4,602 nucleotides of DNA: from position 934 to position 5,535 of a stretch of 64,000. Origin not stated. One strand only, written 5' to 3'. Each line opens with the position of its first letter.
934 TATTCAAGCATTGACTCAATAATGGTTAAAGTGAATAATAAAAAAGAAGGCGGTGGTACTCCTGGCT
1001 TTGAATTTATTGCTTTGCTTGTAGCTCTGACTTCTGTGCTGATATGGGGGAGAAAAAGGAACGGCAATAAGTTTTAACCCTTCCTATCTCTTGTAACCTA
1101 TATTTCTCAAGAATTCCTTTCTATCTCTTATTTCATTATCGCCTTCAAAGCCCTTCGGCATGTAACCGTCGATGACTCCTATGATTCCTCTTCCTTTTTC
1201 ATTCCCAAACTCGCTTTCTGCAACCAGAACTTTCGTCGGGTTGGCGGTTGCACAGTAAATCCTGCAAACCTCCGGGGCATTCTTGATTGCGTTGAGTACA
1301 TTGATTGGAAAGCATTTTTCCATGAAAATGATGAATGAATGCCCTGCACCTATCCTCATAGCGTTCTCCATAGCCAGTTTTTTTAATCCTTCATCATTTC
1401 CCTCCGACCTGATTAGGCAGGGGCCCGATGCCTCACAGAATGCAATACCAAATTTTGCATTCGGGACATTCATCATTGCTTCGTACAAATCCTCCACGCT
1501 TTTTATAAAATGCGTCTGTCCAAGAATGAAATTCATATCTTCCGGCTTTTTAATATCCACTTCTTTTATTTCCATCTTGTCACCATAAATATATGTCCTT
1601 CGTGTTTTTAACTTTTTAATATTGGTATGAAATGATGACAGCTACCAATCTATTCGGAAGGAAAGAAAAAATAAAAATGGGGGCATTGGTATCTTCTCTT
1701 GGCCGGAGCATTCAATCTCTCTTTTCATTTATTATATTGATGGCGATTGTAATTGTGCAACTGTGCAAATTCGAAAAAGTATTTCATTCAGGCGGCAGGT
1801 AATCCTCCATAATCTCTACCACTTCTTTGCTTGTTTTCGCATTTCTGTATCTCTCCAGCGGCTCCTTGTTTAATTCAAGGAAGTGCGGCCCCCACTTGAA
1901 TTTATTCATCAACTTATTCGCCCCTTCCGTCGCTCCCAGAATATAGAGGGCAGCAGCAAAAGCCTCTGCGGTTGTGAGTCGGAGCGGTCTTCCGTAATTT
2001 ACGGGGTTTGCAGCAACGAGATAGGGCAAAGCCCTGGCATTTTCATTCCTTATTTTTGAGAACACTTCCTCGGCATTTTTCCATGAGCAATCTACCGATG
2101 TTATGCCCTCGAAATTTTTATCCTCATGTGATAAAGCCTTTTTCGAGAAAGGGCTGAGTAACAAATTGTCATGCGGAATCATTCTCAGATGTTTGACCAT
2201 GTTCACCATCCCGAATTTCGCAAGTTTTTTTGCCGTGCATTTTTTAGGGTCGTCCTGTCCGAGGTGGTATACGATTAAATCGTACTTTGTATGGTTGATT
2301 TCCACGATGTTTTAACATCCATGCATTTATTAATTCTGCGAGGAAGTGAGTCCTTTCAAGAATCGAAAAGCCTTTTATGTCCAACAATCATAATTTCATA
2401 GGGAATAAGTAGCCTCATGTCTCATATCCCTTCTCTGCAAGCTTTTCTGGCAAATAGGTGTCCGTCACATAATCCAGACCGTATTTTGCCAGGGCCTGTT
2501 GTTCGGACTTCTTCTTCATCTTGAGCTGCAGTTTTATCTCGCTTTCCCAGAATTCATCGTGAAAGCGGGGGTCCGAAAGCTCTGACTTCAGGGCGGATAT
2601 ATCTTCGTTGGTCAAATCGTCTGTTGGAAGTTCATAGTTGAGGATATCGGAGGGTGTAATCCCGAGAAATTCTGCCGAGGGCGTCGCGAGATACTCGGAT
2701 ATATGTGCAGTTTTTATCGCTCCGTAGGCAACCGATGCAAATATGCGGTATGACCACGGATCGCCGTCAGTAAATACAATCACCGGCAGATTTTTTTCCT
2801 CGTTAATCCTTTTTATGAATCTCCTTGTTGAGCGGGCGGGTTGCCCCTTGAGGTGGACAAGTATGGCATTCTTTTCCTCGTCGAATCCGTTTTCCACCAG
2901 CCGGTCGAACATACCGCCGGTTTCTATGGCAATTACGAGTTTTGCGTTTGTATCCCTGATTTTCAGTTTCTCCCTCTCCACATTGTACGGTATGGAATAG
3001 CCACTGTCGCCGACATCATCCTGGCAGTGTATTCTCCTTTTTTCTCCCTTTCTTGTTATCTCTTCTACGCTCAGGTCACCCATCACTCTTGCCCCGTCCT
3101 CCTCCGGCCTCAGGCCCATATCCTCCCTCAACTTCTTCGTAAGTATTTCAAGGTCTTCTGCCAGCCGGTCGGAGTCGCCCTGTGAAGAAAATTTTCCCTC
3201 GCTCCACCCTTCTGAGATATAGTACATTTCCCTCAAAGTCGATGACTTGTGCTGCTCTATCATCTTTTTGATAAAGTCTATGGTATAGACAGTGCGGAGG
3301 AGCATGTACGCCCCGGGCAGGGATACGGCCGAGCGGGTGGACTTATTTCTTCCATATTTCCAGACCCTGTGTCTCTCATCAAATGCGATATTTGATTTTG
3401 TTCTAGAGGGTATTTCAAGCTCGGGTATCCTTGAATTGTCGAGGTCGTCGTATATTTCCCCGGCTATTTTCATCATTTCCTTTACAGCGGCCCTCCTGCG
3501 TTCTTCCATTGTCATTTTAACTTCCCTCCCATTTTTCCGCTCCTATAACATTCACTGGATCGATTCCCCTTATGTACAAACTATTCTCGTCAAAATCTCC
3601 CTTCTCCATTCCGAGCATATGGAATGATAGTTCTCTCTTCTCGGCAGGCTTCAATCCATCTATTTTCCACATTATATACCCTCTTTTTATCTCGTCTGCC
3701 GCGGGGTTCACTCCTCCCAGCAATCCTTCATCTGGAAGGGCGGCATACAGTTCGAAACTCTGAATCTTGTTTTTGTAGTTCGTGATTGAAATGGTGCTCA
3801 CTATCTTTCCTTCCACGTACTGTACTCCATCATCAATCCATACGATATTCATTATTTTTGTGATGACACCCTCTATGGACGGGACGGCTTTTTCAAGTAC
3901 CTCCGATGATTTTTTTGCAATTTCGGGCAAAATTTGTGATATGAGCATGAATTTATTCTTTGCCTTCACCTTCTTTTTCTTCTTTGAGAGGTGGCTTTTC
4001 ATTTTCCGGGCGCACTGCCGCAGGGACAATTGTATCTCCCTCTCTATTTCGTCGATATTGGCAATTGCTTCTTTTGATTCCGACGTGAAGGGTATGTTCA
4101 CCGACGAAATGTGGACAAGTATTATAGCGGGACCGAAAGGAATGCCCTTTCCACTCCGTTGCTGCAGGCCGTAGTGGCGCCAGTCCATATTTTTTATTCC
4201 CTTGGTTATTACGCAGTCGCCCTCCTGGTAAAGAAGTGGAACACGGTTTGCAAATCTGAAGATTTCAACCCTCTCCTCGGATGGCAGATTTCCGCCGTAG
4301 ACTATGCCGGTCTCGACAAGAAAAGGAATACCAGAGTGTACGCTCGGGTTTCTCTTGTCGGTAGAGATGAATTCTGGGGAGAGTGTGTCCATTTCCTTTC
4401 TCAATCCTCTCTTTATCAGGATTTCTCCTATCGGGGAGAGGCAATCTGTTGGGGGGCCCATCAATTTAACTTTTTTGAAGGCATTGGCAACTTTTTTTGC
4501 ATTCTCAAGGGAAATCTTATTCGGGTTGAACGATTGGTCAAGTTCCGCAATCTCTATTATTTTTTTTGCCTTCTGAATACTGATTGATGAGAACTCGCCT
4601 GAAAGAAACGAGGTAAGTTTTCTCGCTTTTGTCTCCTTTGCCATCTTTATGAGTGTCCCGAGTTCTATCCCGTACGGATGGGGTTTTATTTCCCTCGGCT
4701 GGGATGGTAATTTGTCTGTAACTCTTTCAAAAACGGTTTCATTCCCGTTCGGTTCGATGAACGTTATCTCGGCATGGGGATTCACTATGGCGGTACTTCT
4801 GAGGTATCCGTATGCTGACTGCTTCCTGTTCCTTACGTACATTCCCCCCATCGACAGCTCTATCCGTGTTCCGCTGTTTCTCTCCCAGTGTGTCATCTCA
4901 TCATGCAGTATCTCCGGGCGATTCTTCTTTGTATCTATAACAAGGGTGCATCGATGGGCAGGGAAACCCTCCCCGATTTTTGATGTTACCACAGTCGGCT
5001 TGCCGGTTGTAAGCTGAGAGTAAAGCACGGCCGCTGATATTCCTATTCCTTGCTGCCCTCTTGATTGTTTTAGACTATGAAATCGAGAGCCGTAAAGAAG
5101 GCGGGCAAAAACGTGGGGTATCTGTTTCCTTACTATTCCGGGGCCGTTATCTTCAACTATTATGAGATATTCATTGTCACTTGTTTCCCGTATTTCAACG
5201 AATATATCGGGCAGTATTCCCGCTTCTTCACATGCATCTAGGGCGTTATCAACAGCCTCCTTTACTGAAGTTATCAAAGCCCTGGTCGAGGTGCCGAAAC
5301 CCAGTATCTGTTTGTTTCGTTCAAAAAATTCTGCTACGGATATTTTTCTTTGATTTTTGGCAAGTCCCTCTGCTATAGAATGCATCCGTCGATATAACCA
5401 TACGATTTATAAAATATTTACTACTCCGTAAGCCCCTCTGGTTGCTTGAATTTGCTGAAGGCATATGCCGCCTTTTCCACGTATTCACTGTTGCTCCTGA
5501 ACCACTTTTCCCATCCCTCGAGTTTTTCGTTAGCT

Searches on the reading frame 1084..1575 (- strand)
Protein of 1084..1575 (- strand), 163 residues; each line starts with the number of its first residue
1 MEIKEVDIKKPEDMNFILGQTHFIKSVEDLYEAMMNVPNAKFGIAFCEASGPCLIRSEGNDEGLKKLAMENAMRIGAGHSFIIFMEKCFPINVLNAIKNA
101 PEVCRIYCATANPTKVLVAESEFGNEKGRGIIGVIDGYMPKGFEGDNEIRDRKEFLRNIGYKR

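Call 97: search_protein_families(library=pfam, proteins=[window:1084-1575:-], max_evalue=0.0001)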
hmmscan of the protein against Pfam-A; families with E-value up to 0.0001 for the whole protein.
window:1084-1575:- (163 aa): 1 family
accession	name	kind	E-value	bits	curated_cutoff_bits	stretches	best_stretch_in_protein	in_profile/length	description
PF04008.19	Adenosine_kin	-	6.8e-72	240.7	25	1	6-162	1-154/154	Adenosine specific kinase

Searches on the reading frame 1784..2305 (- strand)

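Call 97: search_protein_families(library=pfam, proteins=[window:1784-2305:-], max_evalue=0.0001)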
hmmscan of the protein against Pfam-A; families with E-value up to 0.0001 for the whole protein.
window:1784-2305:- (173 aa): 2 families
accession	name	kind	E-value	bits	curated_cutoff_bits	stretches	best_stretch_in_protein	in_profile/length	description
PF04034.18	Ribo_biogen_C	-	4.8e-47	159.3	29.9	1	48-170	1-127/127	Ribosome biogenesis protein, C-terminal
PF04068.21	Fer4_RLI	-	2.3e-10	40.5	23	1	10-37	3-30/35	Possible Fer4-like domain in RNase L inhibitor, RLI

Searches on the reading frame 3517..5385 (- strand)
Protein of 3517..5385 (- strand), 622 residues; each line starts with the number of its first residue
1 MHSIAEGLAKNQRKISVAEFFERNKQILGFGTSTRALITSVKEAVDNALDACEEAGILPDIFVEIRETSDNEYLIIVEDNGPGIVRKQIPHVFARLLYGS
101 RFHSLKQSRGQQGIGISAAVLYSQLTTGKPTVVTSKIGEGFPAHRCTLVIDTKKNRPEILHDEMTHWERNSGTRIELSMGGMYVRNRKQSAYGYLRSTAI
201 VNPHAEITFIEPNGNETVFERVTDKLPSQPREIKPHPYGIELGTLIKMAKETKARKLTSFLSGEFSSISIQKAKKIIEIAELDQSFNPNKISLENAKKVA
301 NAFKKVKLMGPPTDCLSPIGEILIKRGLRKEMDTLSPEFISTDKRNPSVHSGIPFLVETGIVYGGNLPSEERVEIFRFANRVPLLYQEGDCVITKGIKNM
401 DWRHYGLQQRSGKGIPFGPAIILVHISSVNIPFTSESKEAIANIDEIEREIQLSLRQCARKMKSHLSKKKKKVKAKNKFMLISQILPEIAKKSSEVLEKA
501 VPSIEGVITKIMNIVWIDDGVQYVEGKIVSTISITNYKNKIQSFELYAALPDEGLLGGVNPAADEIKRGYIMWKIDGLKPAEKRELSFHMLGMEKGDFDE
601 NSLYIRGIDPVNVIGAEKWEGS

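Call 97: search_protein_families(library=pfam, proteins=[window:3517-5385:-], max_evalue=0.0001)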
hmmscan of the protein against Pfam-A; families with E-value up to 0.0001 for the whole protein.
window:3517-5385:- (622 aa): 4 families
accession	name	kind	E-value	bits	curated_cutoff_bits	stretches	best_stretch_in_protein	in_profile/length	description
PF09239.17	Topo-VIb_trans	-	1.6e-61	207.1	24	1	311-478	1-159/159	Topoisomerase VI B subunit, transducer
PF02518.31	HATPase_c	-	7.5e-11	42.9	26.4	1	35-139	4-99/111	Histidine kinase-, DNA gyrase B-, and HSP90-like ATPase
PF13589.12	HATPase_c_3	-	2.1e-06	28.2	25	1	40-124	6-85/137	Histidine kinase-, DNA gyrase B-, and HSP90-like ATPase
PF18000.7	Top6b_C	-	1.7e-05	25.4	28.6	0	499-609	2-106/111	Type 2 DNA topoisomerase 6 subunit B C-terminal domain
